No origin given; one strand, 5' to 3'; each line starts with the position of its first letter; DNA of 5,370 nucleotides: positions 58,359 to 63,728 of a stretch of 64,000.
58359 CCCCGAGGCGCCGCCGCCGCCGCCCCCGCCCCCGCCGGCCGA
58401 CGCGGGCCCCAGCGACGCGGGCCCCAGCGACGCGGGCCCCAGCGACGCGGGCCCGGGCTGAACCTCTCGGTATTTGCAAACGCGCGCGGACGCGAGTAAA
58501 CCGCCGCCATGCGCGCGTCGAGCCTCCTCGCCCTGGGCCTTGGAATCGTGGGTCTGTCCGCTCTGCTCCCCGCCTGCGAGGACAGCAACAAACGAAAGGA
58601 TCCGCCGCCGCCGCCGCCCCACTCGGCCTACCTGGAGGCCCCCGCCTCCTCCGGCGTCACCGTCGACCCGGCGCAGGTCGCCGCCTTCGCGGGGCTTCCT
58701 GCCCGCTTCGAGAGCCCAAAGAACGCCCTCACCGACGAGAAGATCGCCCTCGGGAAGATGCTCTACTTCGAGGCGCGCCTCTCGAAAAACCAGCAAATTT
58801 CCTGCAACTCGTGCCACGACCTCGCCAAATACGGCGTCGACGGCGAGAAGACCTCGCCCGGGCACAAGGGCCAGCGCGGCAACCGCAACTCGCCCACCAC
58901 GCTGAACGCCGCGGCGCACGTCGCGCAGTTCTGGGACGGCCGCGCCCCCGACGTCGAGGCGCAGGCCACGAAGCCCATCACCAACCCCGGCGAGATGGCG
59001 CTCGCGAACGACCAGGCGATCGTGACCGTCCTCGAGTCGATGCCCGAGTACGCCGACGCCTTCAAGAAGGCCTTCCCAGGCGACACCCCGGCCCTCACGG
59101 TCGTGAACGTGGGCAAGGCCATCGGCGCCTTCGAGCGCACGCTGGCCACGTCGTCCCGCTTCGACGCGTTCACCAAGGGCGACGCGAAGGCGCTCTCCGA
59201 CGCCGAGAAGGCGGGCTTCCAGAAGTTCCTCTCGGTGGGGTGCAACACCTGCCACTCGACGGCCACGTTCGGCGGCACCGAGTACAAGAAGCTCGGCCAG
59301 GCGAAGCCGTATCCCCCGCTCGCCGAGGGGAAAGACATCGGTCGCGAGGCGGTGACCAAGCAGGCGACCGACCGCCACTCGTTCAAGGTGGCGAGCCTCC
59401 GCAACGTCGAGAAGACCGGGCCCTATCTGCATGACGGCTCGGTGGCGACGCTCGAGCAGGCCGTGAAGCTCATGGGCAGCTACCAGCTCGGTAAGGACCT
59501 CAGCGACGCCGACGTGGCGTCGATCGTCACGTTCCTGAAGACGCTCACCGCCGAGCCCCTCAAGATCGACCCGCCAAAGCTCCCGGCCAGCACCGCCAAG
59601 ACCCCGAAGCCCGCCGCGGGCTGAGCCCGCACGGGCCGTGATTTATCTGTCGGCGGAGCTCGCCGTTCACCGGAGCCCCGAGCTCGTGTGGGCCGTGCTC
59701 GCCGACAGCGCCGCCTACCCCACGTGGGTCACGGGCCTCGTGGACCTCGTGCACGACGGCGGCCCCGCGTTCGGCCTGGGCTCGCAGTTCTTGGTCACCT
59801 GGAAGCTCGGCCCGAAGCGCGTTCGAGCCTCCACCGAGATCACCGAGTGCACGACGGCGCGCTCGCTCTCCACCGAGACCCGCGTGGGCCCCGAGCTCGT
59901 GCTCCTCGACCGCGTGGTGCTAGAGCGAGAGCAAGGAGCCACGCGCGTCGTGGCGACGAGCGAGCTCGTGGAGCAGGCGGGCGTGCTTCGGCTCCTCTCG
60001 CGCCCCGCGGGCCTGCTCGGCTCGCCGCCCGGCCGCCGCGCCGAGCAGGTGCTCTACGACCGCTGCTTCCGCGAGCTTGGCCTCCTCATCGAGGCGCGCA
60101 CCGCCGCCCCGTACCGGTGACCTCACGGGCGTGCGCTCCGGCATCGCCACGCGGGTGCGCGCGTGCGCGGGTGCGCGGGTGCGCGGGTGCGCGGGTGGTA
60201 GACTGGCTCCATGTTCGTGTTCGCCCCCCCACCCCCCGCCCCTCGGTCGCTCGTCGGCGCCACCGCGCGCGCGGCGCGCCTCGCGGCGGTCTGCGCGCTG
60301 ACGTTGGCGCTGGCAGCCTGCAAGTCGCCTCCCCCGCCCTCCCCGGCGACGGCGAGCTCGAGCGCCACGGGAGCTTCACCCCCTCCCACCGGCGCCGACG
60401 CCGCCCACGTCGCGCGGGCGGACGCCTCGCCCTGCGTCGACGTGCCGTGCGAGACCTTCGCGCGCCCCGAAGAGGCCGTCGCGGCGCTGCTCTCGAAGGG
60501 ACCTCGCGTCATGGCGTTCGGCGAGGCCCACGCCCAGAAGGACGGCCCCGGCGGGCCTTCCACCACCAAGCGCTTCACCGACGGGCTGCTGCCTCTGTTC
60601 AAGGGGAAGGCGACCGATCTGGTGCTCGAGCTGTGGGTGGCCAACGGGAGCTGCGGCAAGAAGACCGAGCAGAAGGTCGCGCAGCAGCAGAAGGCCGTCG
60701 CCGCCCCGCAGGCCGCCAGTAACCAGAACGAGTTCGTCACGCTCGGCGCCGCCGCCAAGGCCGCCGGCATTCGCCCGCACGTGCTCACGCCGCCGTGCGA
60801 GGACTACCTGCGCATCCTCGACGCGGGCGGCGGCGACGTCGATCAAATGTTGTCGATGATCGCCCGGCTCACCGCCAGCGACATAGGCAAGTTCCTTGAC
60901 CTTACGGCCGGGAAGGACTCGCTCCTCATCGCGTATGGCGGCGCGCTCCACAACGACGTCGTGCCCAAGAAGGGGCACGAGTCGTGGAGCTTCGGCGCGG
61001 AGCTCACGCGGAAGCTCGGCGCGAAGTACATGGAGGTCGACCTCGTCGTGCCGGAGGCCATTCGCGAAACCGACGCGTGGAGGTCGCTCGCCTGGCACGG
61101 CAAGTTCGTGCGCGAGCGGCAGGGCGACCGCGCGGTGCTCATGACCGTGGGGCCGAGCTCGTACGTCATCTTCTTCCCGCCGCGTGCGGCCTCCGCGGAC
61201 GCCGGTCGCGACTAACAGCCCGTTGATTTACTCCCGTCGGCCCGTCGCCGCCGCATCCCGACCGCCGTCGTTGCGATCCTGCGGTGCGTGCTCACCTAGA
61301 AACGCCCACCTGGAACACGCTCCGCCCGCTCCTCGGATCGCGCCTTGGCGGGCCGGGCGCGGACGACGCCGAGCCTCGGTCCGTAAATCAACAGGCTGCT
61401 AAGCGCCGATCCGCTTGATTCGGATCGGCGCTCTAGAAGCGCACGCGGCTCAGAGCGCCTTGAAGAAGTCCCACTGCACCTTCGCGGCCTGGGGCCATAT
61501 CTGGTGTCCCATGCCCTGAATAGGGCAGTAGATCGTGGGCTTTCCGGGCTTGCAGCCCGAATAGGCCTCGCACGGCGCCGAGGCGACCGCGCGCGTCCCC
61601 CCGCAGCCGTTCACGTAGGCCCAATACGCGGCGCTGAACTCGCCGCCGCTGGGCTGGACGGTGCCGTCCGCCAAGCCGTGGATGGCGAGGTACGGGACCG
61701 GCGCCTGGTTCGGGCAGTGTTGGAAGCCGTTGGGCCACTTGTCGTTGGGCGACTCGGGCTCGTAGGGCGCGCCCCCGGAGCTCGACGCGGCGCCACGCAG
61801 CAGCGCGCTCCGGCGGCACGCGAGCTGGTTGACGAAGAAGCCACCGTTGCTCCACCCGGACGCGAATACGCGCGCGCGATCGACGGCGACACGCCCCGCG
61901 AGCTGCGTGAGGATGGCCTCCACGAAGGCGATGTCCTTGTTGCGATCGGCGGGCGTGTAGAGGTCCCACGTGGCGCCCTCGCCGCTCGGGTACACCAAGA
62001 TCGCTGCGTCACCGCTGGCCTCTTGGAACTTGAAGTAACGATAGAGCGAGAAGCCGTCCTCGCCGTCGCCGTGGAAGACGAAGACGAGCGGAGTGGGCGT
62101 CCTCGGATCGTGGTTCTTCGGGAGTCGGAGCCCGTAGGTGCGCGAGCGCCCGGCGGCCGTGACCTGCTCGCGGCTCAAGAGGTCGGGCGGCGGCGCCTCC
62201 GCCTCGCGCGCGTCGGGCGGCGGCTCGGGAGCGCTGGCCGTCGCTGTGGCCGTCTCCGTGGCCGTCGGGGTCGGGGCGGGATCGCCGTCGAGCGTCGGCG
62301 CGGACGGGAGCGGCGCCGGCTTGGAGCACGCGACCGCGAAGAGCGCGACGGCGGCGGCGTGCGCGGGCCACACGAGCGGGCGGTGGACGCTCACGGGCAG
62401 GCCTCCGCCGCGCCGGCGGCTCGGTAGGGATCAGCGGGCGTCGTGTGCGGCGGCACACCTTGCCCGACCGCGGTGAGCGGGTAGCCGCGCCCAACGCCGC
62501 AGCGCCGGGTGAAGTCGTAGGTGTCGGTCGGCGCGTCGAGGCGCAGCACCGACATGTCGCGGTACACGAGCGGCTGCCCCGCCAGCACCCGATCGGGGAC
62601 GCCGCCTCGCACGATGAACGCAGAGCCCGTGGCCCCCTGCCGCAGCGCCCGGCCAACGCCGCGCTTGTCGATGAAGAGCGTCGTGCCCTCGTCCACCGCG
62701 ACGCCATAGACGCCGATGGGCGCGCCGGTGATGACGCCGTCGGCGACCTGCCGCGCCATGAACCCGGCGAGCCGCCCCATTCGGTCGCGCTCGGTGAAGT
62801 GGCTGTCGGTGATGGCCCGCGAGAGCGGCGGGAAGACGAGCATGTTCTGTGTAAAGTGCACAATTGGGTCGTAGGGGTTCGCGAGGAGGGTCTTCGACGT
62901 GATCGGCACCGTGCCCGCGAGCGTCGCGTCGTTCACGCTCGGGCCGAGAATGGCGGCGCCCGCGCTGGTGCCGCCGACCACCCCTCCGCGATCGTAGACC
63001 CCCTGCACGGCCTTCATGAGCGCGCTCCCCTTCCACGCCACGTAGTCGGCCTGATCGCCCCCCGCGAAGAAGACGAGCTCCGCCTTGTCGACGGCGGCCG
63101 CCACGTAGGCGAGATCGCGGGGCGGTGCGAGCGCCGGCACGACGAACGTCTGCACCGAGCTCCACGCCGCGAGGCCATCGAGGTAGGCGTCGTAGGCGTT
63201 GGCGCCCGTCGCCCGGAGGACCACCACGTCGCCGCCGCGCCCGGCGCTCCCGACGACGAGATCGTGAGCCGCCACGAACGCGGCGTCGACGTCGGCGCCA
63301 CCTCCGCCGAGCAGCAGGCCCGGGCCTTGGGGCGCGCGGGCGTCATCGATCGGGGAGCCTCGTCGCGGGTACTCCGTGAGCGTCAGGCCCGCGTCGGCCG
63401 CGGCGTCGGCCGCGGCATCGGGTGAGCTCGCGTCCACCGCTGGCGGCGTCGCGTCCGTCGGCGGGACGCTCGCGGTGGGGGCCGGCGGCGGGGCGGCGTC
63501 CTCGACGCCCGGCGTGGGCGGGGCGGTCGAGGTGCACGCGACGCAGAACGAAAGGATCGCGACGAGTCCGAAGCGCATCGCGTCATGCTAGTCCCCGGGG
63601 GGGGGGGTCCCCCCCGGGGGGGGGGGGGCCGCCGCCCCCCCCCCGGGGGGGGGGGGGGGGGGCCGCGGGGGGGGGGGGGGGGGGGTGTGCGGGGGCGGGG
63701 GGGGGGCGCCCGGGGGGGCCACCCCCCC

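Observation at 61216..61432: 183-bp element with 16-bp terminal inverted repeats, next to a perfect 12-bp hairpin between convergent genes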

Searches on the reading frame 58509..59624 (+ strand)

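Call 10: search_protein_families(library=pfam, proteins=[window:58509-59624:+], max_evalue=0.01)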
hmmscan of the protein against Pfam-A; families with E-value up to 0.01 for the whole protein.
window:58509-59624:+ (371 aa): 6 families
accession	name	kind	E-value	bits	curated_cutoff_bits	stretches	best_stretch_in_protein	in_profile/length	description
PF03150.19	CCP_MauG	-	6.8e-55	186.2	25.6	1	77-226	2-148/149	Di-haem cytochrome c peroxidase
PF00034.26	Cytochrom_C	-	1.5e-05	26.7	21.3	0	235-346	3-89/90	Cytochrome c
PF21419.2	RoxA-like_Cyt-c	-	0.0044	17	26.7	1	303-317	13-27/39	RoxA-like, cytochrome c-like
PF09086.16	DUF1924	-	0.0058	17.4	22.5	0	76-104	5-34/96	Domain of unknown function (DUF1924)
PF13442.11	Cytochrome_CBB3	-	0.0069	17.1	27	0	242-343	12-68/68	Cytochrome C oxidase, cbb3-type, subunit III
PF14522.11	Cytochrome_C7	-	0.0076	16.5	24.8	0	94-105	39-50/67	Cytochrome c7 and related cytochrome c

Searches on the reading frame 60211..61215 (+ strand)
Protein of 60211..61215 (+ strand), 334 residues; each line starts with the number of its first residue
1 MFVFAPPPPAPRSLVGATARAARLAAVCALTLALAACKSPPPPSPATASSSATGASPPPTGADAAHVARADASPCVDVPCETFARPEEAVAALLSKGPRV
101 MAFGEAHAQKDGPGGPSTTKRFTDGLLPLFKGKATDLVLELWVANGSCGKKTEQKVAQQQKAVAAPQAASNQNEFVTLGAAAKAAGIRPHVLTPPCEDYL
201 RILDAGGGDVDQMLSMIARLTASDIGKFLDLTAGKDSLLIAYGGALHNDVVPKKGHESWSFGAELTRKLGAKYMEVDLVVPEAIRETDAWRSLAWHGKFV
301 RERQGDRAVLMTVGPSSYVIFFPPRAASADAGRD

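Call 10: search_protein_families(library=pfam, proteins=[window:60211-61215:+], max_evalue=0.01)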
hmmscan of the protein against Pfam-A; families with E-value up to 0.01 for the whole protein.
window:60211-61215:+ (334 aa): 0 families

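Call 11: find_encoding_contigs(protein=window:60211-61215:+, flank=10000, max_places=6)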
Protein window:60211-61215:+ (334 aa): 9 contigs read that carry it; 6 places shown.
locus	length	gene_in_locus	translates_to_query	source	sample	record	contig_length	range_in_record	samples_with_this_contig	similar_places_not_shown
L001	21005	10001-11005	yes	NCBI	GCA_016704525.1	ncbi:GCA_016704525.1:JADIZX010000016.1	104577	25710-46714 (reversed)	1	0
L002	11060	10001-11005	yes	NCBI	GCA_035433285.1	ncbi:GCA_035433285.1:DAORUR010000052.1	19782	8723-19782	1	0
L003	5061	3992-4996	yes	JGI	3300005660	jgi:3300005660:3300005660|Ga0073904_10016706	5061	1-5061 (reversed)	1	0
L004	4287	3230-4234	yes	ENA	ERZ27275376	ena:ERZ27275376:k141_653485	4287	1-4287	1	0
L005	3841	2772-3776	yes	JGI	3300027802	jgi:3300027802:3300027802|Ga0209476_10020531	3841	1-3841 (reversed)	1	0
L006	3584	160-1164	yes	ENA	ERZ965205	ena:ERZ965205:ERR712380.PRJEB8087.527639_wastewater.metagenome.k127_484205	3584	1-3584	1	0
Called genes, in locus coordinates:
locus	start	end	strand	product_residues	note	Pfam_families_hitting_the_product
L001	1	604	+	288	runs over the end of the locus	-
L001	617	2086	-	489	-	-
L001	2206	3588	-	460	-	-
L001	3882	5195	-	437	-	-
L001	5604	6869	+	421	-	-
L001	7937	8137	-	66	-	-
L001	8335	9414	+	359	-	PF03150:CCP_MauG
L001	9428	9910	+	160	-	PF10604:Polyketide_cyc2 (weak)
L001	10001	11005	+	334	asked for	-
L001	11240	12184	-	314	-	-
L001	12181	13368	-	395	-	PF03575:Peptidase_S51 (weak)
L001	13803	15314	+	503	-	-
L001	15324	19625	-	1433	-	PF16313:DUF4953 (faint)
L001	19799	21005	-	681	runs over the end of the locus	PF00069:Pkinase, PF07714:PK_Tyr_Ser-Thr, PF03781:FGE-sulfatase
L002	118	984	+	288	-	-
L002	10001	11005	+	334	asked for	-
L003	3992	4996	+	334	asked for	-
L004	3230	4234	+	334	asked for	-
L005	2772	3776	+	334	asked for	-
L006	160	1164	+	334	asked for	-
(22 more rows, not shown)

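Call 12: find_homologous_proteins(query=window:60211-61215:+)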
Query window:60211-61215:+ (334 aa): 257 proteins with E <= 0.001 among 8000 candidates; the best 120 are listed.
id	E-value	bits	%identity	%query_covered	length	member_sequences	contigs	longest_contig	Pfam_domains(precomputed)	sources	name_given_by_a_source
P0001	6.8e-217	737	100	100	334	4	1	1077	-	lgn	-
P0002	2.0e-178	611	86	97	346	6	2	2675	-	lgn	-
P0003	2.3e-174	597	94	78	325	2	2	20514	-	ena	-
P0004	4.2e-152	524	87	78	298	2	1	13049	-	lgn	-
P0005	9.0e-151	520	79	92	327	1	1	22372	-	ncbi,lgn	-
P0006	3.1e-140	485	72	93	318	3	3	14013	-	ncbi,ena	-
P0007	3.1e-139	482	71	93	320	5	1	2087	-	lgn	-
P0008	5.0e-139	481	74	91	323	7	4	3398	-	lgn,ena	-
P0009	4.6e-137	475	78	77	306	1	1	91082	-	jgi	-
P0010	8.8e-136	470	72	91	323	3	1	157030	-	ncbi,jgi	jgi:hypothetical protein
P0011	1.6e-134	466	69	92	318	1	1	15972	-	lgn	-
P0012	1.5e-132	460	68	90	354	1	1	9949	-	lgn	-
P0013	1.6e-132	460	67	93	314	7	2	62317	-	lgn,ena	-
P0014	1.2e-125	437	71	76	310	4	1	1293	-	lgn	-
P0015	3.0e-124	432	71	76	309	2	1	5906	-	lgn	-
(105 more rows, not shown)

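Call 14: find_encoding_contigs(protein=P0005, flank=3000, max_places=3)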
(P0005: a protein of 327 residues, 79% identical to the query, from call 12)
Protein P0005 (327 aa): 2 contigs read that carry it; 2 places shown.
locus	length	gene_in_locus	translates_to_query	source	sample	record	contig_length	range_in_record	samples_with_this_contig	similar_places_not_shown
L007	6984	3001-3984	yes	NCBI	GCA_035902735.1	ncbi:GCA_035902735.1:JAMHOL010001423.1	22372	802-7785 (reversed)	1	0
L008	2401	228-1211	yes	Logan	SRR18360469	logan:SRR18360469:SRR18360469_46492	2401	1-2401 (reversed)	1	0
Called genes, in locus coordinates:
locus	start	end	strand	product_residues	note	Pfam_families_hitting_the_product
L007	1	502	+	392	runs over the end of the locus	PF00089:Trypsin, PF13365:Trypsin_2 (faint)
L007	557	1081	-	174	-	-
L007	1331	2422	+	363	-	PF00034:Cytochrom_C (faint), PF03150:CCP_MauG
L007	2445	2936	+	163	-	PF10604:Polyketide_cyc2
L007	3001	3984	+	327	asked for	-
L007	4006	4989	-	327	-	PF02230:Abhydrolase_2 (faint), PF00326:Peptidase_S9 (faint)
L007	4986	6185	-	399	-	PF03575:Peptidase_S51 (weak)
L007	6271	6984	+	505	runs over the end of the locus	?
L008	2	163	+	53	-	?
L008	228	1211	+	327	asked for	-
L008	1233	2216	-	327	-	PF02230:Abhydrolase_2 (faint), PF00326:Peptidase_S9 (faint)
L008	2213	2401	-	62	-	?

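Call 15: find_encoding_contigs(protein=P0009, flank=3000, max_places=3)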
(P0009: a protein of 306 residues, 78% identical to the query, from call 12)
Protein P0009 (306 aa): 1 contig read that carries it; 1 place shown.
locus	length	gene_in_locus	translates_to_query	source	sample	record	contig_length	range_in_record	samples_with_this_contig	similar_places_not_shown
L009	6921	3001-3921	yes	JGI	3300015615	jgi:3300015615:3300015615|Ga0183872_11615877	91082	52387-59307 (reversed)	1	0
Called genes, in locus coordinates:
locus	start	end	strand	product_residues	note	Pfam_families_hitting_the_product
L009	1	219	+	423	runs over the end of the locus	-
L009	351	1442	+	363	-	PF03150:CCP_MauG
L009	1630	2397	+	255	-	PF00089:Trypsin, PF13365:Trypsin_2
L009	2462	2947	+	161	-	PF10604:Polyketide_cyc2 (weak)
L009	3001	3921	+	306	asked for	-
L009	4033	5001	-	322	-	-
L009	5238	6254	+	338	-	PF01916:DS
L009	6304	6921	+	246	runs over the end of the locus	PF00106:adh_short, PF08659:KR, PF13561:adh_short_C2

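Call 16: find_encoding_contigs(protein=P0010, flank=3000, max_places=3)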
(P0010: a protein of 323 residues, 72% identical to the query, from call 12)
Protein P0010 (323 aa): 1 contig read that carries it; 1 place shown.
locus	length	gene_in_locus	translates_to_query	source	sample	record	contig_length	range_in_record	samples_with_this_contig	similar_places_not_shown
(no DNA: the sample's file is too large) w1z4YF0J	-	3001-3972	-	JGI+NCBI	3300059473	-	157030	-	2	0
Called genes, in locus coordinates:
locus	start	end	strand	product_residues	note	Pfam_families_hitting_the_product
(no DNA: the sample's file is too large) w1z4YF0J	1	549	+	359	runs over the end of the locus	PF03150:CCP_MauG, PF00034:Cytochrom_C (faint)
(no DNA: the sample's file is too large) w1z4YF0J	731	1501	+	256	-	PF00089:Trypsin, PF13365:Trypsin_2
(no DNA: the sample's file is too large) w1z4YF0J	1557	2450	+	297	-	PF01209:Ubie_methyltran (weak), PF13847:Methyltransf_31, PF08241:Methyltransf_11, PF08242:Methyltransf_12, PF13649:Methyltransf_25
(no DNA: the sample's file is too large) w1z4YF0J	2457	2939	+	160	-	PF10604:Polyketide_cyc2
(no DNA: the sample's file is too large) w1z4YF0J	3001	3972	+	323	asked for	-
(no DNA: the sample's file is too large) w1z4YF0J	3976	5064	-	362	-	-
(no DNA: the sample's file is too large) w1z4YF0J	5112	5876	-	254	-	PF14014:DUF4230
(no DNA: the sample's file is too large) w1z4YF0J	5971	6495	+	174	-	PF03168:LEA_2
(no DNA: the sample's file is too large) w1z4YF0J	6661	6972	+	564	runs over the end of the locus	PF00168:C2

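Call 17: find_encoding_contigs(protein=P0003, flank=3000, max_places=3)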
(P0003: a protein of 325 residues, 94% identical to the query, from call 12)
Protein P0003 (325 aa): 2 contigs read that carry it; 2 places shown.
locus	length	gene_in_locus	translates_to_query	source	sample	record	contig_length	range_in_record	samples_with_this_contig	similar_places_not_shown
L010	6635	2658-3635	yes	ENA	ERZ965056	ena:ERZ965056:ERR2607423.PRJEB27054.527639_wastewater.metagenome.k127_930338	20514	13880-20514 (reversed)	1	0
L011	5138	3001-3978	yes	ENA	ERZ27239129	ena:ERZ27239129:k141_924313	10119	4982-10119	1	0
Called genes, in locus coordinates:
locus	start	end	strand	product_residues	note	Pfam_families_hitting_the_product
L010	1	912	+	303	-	?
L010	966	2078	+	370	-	PF03150:CCP_MauG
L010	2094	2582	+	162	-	PF10604:Polyketide_cyc2 (weak)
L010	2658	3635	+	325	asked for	-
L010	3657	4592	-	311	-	-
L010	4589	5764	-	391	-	PF03575:Peptidase_S51 (weak)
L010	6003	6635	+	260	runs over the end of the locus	-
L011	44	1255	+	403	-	PF00089:Trypsin, PF13365:Trypsin_2 (faint)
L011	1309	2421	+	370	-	PF03150:CCP_MauG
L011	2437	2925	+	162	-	PF10604:Polyketide_cyc2 (weak)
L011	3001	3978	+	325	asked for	-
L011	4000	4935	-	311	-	-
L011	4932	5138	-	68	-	?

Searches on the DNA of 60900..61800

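Call 4: search_rna_families(source=window, start=60900, end=61800, threshold=evalue, max_evalue=10, show_alignments=3)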
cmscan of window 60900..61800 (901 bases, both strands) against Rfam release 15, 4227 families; matches with E-value up to 10: 6.
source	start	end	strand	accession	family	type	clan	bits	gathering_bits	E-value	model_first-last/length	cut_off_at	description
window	61627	61709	+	RF03262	mir-1181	Gene; miRNA;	-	20.5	95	0.6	1-81/81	no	mir-1181 microRNA precursor family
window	61148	61214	+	RF02806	PyrR208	Gene; snRNA; snoRNA; HACA-box;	-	16.1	64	1.9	1-60/60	no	Pyrobaculum sRNA 208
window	61629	61733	+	RF03448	mir-6131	Gene; miRNA;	-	15.7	66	6.2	1-105/105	no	mir-6131 microRNA precursor family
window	61242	61277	+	RF01333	CRISPR-DR20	Gene; CRISPR;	-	15.2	42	6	1-36/36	no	CRISPR RNA direct repeat element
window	61402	61432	+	RF02566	Ms1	Gene; sRNA;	-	11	162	2.7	260-293/304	no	Mycobacterium smegmatis small RNA 1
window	61308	61432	+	RF01670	P17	Gene; sRNA;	-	10.1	45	6.8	1-282/282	no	Pseudomonas sRNA P17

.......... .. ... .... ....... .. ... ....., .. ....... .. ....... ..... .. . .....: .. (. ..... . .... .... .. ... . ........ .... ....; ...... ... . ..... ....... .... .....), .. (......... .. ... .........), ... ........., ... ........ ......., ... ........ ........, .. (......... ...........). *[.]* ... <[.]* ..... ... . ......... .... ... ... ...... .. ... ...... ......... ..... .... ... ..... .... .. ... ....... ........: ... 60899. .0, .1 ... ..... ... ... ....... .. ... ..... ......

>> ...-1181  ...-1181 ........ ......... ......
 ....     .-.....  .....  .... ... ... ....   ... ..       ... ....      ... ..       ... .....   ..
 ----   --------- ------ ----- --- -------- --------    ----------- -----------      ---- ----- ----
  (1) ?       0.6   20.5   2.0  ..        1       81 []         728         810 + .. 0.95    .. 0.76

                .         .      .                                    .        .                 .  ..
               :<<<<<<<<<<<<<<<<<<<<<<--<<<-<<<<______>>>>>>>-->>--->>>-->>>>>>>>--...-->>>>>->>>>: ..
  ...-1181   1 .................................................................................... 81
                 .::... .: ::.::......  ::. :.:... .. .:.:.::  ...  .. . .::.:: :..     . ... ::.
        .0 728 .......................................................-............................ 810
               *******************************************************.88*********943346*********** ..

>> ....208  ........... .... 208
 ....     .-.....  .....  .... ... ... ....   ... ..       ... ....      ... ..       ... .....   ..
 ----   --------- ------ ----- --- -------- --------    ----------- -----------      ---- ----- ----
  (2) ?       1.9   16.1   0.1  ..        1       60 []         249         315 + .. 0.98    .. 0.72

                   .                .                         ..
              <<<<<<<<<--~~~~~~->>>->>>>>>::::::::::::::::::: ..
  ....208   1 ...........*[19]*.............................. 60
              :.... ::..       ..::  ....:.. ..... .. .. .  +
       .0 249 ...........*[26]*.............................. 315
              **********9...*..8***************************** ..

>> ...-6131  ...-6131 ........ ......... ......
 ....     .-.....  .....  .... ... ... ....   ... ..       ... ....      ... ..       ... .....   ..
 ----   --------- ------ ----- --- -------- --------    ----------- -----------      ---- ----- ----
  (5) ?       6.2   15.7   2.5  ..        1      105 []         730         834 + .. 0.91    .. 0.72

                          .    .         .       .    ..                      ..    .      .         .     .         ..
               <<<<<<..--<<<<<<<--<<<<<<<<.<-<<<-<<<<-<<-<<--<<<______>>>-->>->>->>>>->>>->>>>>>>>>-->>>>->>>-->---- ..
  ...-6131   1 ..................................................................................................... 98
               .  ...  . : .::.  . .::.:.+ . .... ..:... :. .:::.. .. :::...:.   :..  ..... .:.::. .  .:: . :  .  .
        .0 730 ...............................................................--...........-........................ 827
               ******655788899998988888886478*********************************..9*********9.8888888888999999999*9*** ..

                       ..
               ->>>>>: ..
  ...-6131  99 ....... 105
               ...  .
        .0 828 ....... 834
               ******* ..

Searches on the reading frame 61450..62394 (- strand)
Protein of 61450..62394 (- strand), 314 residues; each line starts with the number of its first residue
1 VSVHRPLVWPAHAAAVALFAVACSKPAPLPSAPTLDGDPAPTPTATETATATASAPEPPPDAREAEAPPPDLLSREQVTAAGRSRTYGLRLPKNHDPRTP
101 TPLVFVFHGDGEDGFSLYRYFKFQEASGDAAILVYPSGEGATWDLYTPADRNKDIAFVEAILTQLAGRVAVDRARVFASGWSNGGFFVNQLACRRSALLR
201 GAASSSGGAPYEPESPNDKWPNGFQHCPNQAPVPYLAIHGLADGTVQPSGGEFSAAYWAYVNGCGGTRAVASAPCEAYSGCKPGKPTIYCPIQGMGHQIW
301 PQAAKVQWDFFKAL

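Call 10: search_protein_families(library=pfam, proteins=[window:61450-62394:-], max_evalue=0.01)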
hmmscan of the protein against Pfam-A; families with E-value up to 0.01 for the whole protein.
window:61450-62394:- (314 aa): 3 families
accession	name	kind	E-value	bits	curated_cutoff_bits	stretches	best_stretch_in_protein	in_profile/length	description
PF00326.27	Peptidase_S9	-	3e-05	24.1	22.6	1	164-207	54-97/213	Prolyl oligopeptidase family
PF02230.22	Abhydrolase_2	-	0.0004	20.7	23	1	159-257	95-181/217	Phospholipase/Carboxylesterase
PF00756.26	Esterase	-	0.0017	18.6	22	1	80-202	3-143/251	Putative esterase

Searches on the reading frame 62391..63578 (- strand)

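Call 10: search_protein_families(library=pfam, proteins=[window:62391-63578:-], max_evalue=0.01)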
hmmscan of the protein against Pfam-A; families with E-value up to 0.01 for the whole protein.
window:62391-63578:- (395 aa): 1 family
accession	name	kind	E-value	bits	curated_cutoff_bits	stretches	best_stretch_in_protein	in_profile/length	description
PF03575.23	Peptidase_S51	-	3e-06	27.5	23.9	1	158-229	75-147/206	Peptidase family S51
